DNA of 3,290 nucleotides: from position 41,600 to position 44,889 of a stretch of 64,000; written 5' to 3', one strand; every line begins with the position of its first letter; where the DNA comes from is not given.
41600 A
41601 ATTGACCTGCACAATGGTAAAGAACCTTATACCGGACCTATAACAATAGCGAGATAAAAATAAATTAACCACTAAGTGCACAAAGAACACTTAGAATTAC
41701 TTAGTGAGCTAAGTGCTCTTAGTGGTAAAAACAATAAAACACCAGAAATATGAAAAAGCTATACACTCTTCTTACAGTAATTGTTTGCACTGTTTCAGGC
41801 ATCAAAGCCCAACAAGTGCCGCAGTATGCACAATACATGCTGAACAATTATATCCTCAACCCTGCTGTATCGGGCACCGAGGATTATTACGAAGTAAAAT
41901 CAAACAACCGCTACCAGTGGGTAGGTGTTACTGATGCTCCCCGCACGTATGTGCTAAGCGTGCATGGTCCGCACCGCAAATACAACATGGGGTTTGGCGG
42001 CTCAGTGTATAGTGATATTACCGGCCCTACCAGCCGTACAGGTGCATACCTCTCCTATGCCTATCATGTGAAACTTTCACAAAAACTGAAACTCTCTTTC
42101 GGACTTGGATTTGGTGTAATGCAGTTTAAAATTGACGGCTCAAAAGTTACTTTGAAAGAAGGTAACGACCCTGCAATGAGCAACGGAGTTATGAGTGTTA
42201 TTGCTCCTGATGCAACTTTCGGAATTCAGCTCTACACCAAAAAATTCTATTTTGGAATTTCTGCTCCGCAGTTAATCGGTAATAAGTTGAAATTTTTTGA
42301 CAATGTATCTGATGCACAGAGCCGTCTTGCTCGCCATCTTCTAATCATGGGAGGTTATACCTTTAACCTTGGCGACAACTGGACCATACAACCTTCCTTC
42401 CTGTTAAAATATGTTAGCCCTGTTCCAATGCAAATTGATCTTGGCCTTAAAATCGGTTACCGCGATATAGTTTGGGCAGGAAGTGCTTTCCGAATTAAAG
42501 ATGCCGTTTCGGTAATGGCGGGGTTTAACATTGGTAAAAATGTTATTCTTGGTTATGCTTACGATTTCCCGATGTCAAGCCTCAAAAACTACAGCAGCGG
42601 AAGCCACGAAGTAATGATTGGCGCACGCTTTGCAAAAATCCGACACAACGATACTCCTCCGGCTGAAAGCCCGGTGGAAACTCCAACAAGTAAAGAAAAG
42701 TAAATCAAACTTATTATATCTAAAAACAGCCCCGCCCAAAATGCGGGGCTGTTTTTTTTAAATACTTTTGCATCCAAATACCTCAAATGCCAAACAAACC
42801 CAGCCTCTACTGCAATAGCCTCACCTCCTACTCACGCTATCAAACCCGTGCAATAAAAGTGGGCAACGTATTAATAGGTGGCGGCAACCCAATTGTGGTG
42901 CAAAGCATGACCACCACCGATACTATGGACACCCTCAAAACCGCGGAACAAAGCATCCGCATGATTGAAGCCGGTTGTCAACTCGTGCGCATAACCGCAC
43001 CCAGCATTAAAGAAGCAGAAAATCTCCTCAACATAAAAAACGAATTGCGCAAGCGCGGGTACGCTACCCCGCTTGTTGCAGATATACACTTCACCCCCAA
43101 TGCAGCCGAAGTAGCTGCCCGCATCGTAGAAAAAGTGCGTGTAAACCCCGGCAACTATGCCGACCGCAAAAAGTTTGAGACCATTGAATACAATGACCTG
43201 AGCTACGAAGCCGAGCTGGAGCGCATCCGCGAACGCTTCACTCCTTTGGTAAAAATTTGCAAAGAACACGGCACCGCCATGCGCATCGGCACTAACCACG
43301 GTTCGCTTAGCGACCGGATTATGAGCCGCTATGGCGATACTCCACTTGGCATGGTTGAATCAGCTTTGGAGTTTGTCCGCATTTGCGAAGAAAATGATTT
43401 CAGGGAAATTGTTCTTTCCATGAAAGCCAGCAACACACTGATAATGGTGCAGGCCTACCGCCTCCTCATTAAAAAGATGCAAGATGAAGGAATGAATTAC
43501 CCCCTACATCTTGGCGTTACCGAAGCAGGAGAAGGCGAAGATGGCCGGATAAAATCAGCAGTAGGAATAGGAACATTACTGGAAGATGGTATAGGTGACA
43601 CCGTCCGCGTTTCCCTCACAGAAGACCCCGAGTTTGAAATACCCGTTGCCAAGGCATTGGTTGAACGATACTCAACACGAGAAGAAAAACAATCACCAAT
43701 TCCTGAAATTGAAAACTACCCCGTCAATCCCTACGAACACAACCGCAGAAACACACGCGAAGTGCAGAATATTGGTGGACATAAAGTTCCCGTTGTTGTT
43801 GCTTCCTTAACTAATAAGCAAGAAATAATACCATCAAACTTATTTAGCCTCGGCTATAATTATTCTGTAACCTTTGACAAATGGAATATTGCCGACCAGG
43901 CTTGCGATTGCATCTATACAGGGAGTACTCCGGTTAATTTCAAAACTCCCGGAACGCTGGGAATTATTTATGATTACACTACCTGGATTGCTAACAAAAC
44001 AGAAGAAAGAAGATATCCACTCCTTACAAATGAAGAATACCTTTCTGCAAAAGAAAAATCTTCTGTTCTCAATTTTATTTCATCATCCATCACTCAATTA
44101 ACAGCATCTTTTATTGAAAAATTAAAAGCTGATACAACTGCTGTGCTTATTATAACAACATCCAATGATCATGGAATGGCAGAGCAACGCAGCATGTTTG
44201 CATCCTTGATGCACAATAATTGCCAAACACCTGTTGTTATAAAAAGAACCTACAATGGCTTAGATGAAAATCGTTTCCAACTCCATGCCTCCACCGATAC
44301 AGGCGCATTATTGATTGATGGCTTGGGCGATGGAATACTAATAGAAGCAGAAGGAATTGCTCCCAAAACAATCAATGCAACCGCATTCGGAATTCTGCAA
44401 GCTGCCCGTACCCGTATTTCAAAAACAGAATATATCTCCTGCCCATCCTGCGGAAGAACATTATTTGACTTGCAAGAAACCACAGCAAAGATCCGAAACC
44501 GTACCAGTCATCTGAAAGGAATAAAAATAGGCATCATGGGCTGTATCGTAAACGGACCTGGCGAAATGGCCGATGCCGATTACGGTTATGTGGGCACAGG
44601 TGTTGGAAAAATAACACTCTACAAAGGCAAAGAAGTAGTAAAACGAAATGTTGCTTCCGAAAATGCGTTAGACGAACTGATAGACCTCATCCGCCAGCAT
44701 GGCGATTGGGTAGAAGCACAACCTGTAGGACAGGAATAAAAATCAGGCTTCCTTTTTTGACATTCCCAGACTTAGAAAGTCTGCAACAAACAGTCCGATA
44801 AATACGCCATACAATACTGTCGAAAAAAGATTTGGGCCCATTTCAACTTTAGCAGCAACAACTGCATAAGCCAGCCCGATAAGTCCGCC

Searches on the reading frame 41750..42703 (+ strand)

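Call 57: search_protein_families(library=pfam, proteins=[window:41750-42703:+], max_evalue=0.001)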
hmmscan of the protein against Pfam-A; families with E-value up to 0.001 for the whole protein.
window:41750-42703:+ (317 aa): 1 family
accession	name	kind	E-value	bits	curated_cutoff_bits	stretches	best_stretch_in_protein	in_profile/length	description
PF11751.14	PorP_SprF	-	9.8e-84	281.5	22.3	1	19-291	2-272/273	Type IX secretion system membrane protein PorP/SprF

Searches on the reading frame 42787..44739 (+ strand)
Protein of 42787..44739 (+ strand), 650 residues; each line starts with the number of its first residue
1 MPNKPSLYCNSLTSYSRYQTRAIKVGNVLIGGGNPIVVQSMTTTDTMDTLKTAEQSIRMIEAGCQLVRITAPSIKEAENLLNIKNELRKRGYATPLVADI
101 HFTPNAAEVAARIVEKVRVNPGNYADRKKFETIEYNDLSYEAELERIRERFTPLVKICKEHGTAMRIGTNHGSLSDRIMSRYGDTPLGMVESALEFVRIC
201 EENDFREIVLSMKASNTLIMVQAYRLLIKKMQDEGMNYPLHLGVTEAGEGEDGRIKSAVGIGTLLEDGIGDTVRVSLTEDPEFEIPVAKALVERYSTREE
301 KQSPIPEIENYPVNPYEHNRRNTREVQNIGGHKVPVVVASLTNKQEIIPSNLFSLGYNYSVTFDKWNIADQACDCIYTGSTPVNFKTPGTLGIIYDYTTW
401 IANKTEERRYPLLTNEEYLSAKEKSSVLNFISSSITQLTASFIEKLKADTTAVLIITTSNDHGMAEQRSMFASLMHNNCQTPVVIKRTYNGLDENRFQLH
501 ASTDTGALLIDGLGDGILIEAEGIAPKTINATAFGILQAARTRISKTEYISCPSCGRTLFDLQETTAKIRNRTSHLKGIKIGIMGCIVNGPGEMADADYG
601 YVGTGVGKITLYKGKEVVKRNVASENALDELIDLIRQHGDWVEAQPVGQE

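Call 57: search_protein_families(library=pfam, proteins=[window:42787-44739:+], max_evalue=0.001)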
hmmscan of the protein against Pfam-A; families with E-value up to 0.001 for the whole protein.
window:42787-44739:+ (650 aa): 1 family
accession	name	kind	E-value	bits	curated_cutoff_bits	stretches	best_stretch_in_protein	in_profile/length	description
PF04551.19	GcpE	-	2.6e-128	428.3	32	2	20-302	1-254/343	GcpE protein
